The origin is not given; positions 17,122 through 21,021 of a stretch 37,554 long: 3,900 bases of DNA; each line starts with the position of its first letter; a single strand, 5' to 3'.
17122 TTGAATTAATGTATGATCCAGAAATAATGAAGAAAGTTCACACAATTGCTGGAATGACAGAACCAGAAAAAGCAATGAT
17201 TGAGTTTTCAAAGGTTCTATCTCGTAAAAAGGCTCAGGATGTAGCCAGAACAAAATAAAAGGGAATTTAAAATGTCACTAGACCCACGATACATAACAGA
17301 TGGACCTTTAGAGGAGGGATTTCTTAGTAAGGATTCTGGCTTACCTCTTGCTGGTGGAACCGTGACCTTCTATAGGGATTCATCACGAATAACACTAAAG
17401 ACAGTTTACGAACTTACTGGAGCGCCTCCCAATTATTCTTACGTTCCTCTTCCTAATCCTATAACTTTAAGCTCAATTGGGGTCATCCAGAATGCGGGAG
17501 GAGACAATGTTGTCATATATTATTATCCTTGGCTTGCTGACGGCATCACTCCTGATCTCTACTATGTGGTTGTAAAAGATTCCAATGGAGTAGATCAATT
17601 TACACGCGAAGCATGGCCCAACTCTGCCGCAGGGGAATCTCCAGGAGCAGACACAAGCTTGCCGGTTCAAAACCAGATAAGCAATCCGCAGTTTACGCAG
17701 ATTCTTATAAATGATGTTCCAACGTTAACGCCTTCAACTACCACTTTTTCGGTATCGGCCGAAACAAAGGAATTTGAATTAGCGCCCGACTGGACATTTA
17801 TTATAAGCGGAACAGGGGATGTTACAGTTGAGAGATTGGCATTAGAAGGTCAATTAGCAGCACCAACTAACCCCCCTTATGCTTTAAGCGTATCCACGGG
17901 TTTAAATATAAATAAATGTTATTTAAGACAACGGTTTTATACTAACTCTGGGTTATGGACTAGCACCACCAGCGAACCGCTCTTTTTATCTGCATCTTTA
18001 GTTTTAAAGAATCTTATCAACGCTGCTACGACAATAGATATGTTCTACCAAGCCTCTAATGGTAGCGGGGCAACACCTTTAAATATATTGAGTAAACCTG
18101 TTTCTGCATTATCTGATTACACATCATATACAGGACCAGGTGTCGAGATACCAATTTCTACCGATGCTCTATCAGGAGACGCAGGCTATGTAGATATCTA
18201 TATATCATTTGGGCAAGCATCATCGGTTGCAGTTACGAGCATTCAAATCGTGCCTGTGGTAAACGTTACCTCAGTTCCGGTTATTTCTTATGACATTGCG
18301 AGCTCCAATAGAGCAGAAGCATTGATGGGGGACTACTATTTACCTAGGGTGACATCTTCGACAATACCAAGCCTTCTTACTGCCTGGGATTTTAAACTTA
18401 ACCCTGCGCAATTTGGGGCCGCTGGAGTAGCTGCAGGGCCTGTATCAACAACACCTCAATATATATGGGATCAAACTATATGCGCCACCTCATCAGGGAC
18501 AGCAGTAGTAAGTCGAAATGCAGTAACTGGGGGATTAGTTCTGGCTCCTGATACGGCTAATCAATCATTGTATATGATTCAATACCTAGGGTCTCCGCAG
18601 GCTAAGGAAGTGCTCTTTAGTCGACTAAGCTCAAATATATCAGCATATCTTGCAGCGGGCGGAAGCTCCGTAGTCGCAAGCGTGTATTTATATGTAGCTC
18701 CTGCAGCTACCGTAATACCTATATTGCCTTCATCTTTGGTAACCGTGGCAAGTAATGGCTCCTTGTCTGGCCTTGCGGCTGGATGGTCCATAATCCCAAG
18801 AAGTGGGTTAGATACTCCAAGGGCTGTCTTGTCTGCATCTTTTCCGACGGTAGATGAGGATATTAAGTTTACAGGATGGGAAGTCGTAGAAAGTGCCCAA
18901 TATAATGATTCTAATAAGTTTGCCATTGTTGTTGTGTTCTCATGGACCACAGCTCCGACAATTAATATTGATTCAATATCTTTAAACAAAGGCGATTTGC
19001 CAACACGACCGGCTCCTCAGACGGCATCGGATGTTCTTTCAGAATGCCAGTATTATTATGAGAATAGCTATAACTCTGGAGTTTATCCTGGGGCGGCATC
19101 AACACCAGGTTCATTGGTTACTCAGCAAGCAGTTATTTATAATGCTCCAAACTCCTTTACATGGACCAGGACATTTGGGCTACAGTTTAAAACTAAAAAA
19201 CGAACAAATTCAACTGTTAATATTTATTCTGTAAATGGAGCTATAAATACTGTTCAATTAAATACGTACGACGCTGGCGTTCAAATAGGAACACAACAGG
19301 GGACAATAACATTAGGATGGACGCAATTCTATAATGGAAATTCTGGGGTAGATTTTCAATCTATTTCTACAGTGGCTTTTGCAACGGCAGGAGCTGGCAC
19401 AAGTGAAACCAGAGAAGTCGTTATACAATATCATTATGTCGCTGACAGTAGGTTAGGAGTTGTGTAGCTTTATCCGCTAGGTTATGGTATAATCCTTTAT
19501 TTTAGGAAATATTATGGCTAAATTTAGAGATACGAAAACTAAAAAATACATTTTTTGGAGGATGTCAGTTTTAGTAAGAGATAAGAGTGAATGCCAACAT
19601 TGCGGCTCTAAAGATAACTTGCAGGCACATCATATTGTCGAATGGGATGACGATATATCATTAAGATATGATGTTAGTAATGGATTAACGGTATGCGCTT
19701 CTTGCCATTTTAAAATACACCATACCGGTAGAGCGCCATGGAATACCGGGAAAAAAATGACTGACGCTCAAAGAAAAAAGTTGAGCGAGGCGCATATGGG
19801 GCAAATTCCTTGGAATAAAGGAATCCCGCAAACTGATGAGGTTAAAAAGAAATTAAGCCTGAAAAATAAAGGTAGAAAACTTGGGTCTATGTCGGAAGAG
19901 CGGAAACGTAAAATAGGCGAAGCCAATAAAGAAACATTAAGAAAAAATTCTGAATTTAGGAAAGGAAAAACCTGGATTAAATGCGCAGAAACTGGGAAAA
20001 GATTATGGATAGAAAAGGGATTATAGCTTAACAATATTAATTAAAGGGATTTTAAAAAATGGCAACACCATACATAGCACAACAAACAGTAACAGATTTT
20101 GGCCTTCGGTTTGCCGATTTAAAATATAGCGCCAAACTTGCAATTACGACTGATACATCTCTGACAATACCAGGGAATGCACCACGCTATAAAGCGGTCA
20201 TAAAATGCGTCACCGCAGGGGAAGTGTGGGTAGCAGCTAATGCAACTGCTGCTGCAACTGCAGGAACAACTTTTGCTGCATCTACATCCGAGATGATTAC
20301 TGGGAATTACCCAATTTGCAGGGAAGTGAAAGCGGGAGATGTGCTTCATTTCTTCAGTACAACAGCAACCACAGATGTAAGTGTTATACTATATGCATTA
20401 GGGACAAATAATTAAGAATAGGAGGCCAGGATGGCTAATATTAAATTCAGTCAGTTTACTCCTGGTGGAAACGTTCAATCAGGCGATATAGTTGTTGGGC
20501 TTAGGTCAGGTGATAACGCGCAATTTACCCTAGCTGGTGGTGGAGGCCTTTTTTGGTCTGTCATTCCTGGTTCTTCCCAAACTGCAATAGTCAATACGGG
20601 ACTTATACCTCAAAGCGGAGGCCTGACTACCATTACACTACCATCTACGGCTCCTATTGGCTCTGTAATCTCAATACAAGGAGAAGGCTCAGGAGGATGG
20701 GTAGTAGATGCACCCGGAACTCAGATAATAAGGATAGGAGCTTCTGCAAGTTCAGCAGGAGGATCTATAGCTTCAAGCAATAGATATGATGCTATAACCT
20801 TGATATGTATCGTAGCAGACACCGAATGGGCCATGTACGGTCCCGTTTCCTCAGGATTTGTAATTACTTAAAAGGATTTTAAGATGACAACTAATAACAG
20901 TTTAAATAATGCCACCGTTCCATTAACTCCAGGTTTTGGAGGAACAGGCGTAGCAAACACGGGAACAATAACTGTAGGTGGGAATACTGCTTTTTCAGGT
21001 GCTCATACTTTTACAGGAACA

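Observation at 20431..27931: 7.5-kb array of nine tail-fibre ORFs built from four shuffled modules (W, X, Y, Z)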

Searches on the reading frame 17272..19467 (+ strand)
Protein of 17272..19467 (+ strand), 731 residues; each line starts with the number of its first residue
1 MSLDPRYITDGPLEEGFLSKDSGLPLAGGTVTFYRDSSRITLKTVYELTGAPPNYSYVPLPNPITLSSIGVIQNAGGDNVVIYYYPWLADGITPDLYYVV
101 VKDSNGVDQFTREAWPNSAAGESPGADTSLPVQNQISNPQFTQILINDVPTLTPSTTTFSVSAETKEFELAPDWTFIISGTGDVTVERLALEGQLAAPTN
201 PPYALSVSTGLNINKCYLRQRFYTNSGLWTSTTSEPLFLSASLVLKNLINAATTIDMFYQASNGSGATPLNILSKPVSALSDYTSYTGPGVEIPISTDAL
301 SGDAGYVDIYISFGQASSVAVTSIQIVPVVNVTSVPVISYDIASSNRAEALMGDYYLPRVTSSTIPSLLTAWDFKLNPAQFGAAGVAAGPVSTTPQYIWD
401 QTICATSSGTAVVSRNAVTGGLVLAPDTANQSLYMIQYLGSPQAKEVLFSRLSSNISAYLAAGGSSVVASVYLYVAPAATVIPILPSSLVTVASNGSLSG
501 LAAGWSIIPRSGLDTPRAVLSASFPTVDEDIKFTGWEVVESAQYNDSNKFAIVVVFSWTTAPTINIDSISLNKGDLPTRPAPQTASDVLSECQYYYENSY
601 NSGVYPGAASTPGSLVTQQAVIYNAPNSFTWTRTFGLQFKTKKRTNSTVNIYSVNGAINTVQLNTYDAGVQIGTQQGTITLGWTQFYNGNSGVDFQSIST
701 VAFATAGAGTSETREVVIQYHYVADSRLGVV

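Call 9: search_protein_families(library=phrogs, proteins=[window:17272-19467:+], max_evalue=0.001)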
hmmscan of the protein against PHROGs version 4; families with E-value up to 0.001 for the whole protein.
window:17272-19467:+ (731 aa): 1 family
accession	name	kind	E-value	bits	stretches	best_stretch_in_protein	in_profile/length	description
phrog_27782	-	unknown function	2.9e-11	43.8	1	562-728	505-644/644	-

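Call 14: find_related_loci(query=window:17272-19467:+, collection=viral_contigs, flank=10000)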
Query window:17272-19467:+ (731 aa) in viral_contigs; peptide patterns used: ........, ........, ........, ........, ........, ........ (x = any residue, [..] = any of these).
41 stretches matched a pattern; 17 encode a relative of the query (tblastn E <= 1e-3); 17 distinct loci.
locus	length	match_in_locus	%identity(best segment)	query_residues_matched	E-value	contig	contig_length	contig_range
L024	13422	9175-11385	55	1-731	0e+0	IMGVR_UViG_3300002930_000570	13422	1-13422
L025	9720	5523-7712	54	1-731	0e+0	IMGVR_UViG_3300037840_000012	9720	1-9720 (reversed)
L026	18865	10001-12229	54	1-731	0e+0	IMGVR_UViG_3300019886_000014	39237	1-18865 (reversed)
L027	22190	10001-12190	46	1-731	0e+0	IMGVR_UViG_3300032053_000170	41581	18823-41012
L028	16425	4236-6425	45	1-731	0e+0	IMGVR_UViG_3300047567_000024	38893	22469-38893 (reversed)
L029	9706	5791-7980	45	1-731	0e+0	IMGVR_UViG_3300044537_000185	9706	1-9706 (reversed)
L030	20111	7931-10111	40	1-731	6e-157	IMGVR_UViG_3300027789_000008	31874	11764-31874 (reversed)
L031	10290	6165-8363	37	1-731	6e-120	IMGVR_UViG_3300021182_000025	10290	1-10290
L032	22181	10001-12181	36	1-731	2e-117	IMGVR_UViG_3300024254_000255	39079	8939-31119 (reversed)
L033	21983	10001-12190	63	1-731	0e+0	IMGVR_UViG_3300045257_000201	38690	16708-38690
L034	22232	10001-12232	55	1-731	0e+0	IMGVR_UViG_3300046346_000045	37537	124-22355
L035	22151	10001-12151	34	12-731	1e-87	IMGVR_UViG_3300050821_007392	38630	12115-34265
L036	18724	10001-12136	31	13-731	5e-72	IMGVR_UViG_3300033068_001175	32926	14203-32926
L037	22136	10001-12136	31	13-731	5e-72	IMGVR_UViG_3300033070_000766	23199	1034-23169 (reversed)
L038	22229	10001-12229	56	1-731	0e+0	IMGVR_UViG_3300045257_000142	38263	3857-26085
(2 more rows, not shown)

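Call 63: search_protein_families(library=pfam, proteins=[L028:6842-10036:+, L030:10482-12560:+, L036:12714-14414:+, L027:12610-14040:+, L027:14050-15309:+, L032:14186-14962:+, L035:13685-14485:+, L032:15765-17069:+, L036:14706-15710:+, L033:16648-17940:+], max_evalue=0.01)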
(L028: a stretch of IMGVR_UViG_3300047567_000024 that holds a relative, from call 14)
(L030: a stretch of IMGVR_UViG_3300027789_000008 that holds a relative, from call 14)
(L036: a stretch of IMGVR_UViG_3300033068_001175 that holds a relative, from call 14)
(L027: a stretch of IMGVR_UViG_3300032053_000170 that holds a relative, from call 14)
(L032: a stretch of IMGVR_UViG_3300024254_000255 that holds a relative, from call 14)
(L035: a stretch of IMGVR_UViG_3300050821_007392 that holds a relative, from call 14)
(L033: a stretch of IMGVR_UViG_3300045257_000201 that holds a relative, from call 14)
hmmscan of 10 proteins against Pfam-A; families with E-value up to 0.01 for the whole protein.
L028:6842-10036:+ (1064 aa): 1 family
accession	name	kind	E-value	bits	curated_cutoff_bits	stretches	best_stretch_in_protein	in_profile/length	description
PF21722.4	Gly_rich_2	-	2.7e-08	34.5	24.3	1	874-1061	7-224/226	Glycine-rich domain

L030:10482-12560:+ (692 aa): 0 families

L036:12714-14414:+ (566 aa): 0 families

L027:12610-14040:+ (476 aa): 0 families

L027:14050-15309:+ (419 aa): 0 families

L032:14186-14962:+ (258 aa): 1 family
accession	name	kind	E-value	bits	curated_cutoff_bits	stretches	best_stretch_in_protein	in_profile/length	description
PF21722.4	Gly_rich_2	-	3.7e-10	40.6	24.3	1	58-254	2-223/226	Glycine-rich domain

L035:13685-14485:+ (266 aa): 1 family
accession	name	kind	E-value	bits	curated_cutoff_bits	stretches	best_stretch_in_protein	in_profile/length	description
PF21722.4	Gly_rich_2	-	2.3e-11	44.6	24.3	1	58-262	3-223/226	Glycine-rich domain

L032:15765-17069:+ (434 aa): 0 families

L036:14706-15710:+ (334 aa): 0 families

L033:16648-17940:+ (430 aa): 0 families

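Call 64: search_protein_families(library=phrogs, proteins=[L028:6842-10036:+, L030:10482-12560:+, L036:12714-14414:+, L027:12610-14040:+, L027:14050-15309:+, L032:14186-14962:+, L035:13685-14485:+, L032:15765-17069:+, L036:14706-15710:+, L033:16648-17940:+], max_evalue=0.001)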
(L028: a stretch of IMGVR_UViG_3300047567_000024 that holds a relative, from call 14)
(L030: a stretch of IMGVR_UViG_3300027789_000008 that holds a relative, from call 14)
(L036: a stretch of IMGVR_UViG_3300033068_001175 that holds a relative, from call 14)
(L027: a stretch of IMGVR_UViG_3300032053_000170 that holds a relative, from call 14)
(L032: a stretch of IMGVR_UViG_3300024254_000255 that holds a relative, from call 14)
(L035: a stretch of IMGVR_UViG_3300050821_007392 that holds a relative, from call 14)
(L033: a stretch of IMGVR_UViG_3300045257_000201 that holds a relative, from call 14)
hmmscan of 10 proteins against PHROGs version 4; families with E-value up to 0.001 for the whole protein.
L028:6842-10036:+ (1064 aa): 4 families
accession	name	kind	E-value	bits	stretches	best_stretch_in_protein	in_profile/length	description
phrog_863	-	tail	1.2e-31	111.4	1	652-1064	242-605/690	tail fiber assembly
phrog_6202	-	tail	2.7e-06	27.8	1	861-1060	442-634/636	tail fiber protein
phrog_20496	-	unknown function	0.0003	21.8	0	824-852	13-41/47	-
phrog_33281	-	unknown function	0.00089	20.1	0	221-254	82-115/149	-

L030:10482-12560:+ (692 aa): 0 families

L036:12714-14414:+ (566 aa): 0 families

L027:12610-14040:+ (476 aa): 0 families

L027:14050-15309:+ (419 aa): 2 families
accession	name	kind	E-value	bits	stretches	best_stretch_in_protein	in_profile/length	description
phrog_12754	-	unknown function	0.00014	21.9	1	264-400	407-546/579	-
phrog_15750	-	unknown function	0.00028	22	1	286-418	32-167/168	-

L032:14186-14962:+ (258 aa): 5 families
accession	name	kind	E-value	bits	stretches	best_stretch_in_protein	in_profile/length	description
phrog_863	-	tail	1.6e-37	130.8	1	9-258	363-605/690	tail fiber assembly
phrog_6202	-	tail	5.7e-17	63.1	1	50-254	444-634/636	tail fiber protein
phrog_454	-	tail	2.3e-08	33.6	1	46-257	1173-1375/1376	tail fiber protein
phrog_12796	-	tail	2.1e-07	31.5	1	26-250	221-439/445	tail fiber protein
phrog_21412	-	tail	2.3e-07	30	1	55-257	1260-1451/1452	tail fiber protein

L035:13685-14485:+ (266 aa): 4 families
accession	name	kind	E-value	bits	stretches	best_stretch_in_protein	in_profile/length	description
phrog_863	-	tail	8.9e-29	101.9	1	13-265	367-604/690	tail fiber assembly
phrog_6202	-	tail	1.8e-06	28.4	1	50-262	444-634/636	tail fiber protein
phrog_2295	-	unknown function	0.00023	20.8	0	24-258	563-798/1183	-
phrog_454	-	tail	0.00023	20.4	1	45-266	1172-1376/1376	tail fiber protein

L032:15765-17069:+ (434 aa): 0 families

L036:14706-15710:+ (334 aa): 0 families

L033:16648-17940:+ (430 aa): 1 family
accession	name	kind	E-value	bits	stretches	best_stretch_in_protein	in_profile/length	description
phrog_11355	-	tail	4.5e-07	31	1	329-391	21-85/131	tail fiber protein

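Call 68: search_protein_families(library=pfam, proteins=[window:17272-19467:+], max_evalue=0.01)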
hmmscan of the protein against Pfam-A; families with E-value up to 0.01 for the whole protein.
window:17272-19467:+ (731 aa): 0 families

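Call 82: find_related_loci(query=A6, collection=viral_contigs, flank=10000)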
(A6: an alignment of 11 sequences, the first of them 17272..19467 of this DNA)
Query A6 (731 aa) in viral_contigs; peptide patterns used: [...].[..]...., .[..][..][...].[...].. (x = any residue, [..] = any of these).
333 stretches matched a pattern; 218 encode a relative of the query (tblastn E <= 1e-3); the best 80 are kept; 78 distinct loci.
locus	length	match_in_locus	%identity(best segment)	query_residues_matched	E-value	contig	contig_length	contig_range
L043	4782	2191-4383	63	1-731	0e+0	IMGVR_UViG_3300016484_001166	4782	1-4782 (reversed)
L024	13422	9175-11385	55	1-731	0e+0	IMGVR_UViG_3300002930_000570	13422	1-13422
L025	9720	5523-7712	54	1-731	0e+0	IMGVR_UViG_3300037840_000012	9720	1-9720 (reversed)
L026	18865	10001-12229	54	1-731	0e+0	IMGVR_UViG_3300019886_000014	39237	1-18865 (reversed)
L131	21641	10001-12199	55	1-731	0e+0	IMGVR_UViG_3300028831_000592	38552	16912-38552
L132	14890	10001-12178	46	1-731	0e+0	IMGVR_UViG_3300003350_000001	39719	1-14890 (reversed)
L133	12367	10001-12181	45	1-731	0e+0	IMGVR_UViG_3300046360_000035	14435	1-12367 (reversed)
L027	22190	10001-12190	46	1-731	0e+0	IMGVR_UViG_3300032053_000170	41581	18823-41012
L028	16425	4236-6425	45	1-731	0e+0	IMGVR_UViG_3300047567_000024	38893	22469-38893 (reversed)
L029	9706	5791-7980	45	1-731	0e+0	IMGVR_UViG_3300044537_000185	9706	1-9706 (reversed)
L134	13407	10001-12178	46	1-731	0e+0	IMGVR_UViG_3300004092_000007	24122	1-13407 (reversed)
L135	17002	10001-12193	43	1-731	0e+0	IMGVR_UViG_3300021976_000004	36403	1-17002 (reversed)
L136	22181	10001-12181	44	1-731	0e+0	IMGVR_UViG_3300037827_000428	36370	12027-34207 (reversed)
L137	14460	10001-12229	41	1-731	2e-170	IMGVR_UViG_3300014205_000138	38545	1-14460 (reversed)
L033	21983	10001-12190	63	1-731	0e+0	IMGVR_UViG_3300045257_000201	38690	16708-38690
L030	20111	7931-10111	40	1-731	3e-156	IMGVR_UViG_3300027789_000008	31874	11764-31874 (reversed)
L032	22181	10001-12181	36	1-731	1e-116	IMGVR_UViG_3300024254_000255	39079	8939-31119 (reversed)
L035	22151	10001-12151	34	12-731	7e-87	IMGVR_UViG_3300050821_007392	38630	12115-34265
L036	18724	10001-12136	31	13-731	3e-71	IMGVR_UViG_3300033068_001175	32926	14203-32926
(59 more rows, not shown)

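Call 91: find_related_loci(query=A6, collection=genome_contigs, flank=10000)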
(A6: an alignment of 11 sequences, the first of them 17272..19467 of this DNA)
Query A6 (731 aa) in genome_contigs; peptide patterns used: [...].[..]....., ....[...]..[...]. (x = any residue, [..] = any of these).
93 stretches matched a pattern; 6 encode a relative of the query (tblastn E <= 1e-3); 6 distinct loci.
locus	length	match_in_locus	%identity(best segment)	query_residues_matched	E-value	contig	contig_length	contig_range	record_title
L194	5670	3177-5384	41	1-731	2e-169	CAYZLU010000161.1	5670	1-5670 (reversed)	MAG TPA_asm: uncultured Planctomycetales bacterium isolate binchicken_co241_372 genome assembly, contig: NODE_16334_leng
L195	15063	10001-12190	46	1-731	0e+0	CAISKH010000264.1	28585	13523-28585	MAG: uncultured Mucilaginibacter sp. isolate Umea_bin-01567 genome assembly, contig: bin-01567:264/712, whole genome sho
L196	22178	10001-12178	32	1-731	3e-88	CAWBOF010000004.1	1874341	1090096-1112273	MAG: Candidatus Acidoferrales bacterium isolate MFD01248.bin.2.23 genome assembly, contig: contig_12979, whole genome sh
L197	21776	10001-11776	35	7-600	4e-84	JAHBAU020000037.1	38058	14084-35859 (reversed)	MAG: Candidatus Saccharibacteria bacterium isolate AQU-11 c_000000090000, whole genome shotgun sequence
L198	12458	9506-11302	33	119-731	3e-69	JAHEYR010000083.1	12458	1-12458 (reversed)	MAG: Bacteroidales bacterium isolate nzgw132 NODE_11340_length_12459_cov_3.650835, whole genome shotgun sequence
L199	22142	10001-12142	34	1-731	8e-89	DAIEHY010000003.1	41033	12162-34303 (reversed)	MAG TPA_asm: Desulfosporosinus sp. isolate clean1016 NODE_3_length_41033_cov_6.605088, whole genome shotgun sequence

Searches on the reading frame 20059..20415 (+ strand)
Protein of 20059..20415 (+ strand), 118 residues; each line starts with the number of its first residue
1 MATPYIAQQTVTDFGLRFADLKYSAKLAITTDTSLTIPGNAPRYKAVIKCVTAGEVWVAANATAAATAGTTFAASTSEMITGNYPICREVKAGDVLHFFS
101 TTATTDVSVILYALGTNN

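Call 6: search_protein_families(library=phrogs, proteins=[window:20059-20415:+], max_evalue=0.01)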
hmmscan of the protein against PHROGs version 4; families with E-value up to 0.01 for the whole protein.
window:20059-20415:+ (118 aa): 0 families

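Call 7: search_protein_families(library=pfam, proteins=[window:20059-20415:+], max_evalue=0.1)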
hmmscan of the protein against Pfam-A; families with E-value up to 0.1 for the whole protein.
window:20059-20415:+ (118 aa): 0 families

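Call 27: find_related_loci(query=window:20059-20415:+, collection=viral_contigs, flank=10000)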
Query window:20059-20415:+ (118 aa) in viral_contigs; peptide patterns used: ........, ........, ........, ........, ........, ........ (x = any residue, [..] = any of these).
82 stretches matched a pattern; 5 encode a relative of the query (tblastn E <= 1e-3); 5 distinct loci.
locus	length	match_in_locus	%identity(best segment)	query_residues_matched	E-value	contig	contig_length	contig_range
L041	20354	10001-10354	98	1-118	5e-76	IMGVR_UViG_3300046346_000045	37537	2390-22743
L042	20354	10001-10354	90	1-118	5e-60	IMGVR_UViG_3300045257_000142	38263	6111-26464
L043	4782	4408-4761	80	1-118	7e-60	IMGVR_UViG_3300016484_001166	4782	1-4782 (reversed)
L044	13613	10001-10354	88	1-118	2e-59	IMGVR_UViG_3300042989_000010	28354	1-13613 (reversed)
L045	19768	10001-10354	91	1-118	1e-58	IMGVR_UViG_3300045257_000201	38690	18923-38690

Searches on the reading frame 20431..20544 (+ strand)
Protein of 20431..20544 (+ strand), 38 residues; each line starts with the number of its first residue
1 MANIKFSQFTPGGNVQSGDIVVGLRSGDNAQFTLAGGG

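Call 72: search_solved_structures(query=A5, max_evalue=10, show_alignments=3)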
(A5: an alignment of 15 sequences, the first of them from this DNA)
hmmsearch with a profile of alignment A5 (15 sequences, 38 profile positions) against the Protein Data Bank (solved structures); distinct sequences matched with E-value up to 10: 3.
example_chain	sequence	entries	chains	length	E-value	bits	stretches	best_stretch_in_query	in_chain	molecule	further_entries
4e2u_A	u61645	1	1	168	0.29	14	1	10-27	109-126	Pho radA intein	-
2lqm_A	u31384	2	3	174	0.75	12.7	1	10-25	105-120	Pho radA intein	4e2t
1mbm_A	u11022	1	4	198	0.77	12.7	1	17-31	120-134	chymotrypsin-like serine protease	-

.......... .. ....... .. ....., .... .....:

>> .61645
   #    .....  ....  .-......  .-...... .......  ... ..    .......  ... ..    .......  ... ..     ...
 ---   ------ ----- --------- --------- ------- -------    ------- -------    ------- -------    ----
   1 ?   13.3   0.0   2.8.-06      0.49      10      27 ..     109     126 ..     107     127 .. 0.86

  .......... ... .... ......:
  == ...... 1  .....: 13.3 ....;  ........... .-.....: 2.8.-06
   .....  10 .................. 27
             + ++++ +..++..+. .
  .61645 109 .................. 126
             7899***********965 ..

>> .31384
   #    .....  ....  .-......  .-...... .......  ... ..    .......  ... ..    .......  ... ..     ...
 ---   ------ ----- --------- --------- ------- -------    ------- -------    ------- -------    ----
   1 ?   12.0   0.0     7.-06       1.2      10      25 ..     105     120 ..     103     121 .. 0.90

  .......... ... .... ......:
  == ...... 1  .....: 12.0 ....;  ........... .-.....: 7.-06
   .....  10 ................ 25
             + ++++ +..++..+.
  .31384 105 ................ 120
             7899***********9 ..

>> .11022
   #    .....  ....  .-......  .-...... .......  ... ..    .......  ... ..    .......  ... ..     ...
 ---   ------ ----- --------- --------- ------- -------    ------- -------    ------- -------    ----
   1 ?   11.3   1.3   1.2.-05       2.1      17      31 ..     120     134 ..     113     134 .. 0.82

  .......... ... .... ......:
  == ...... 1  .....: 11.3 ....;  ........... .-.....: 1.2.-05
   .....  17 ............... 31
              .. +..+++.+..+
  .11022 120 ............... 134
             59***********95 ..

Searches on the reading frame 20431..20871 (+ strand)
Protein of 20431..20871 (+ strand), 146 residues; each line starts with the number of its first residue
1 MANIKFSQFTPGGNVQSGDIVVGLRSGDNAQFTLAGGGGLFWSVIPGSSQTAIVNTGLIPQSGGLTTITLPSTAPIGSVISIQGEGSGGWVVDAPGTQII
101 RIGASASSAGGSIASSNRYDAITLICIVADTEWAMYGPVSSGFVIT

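Call 6: search_protein_families(library=phrogs, proteins=[window:20431-20871:+], max_evalue=0.01)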
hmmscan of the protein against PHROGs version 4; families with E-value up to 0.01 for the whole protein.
window:20431-20871:+ (146 aa): 0 families

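Call 7: search_protein_families(library=pfam, proteins=[window:20431-20871:+], max_evalue=0.1)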
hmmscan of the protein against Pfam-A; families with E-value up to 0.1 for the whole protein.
window:20431-20871:+ (146 aa): 0 families
